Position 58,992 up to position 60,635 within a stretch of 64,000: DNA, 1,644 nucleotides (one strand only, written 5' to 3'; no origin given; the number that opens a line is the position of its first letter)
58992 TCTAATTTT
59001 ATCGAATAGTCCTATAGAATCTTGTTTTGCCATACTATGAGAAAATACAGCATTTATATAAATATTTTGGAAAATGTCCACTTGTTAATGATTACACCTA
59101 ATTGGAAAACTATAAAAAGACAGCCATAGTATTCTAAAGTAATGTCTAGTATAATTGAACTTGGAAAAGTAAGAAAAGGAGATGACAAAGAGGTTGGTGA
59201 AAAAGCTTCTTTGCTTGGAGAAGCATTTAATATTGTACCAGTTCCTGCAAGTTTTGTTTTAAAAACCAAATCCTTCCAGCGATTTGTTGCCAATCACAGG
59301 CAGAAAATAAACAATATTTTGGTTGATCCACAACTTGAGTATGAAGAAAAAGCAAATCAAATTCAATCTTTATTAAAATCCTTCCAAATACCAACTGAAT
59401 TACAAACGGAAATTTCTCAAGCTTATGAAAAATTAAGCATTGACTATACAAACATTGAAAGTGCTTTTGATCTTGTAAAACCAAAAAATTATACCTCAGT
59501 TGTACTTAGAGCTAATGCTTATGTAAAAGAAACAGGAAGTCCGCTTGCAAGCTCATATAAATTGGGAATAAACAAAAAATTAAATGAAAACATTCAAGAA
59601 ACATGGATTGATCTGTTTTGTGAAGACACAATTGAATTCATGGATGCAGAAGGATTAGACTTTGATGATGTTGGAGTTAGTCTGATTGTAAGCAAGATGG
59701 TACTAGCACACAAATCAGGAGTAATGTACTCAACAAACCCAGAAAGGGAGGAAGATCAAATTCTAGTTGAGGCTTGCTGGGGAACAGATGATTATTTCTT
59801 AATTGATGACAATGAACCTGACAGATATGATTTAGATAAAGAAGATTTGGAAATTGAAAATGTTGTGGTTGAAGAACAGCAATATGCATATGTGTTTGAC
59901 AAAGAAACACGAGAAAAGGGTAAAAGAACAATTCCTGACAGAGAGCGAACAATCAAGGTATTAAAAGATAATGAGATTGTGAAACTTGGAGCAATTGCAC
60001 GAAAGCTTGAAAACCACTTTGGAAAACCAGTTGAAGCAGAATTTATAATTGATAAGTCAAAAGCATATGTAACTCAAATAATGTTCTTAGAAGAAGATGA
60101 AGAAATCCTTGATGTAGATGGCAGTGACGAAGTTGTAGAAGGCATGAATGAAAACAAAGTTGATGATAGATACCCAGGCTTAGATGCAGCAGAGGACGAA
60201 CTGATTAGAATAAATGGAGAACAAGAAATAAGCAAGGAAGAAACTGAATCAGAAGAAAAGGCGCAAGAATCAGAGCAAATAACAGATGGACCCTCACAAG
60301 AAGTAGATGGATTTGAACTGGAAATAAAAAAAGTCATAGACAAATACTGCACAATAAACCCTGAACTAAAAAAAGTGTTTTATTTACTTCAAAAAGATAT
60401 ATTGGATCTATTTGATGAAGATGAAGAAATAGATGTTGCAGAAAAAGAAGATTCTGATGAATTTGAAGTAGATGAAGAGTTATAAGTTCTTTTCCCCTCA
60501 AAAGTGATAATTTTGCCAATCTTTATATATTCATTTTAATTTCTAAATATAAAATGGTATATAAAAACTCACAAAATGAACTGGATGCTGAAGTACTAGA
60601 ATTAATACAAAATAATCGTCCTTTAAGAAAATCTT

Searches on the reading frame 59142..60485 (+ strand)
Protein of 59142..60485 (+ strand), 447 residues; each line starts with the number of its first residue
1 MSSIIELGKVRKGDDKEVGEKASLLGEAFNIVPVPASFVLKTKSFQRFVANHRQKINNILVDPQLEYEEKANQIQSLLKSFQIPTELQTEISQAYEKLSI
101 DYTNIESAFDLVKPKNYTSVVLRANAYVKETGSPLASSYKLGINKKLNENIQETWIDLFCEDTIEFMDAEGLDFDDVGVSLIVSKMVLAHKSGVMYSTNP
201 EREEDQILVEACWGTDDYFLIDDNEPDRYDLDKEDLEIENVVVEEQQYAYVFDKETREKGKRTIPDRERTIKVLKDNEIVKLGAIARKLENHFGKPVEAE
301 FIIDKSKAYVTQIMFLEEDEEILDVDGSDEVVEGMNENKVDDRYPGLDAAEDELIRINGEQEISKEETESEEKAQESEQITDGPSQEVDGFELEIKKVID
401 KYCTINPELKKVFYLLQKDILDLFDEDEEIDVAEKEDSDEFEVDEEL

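Call 33: search_protein_families(library=pfam, proteins=[window:59142-60485:+], max_evalue=0.001)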
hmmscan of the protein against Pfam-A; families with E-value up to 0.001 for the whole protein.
window:59142-60485:+ (447 aa): 1 family
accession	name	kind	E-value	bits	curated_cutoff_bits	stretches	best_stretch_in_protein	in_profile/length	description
PF01326.24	PPDK_N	-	2.2e-42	146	27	1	17-312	3-305/328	Pyruvate phosphate dikinase, AMP/ATP-binding domain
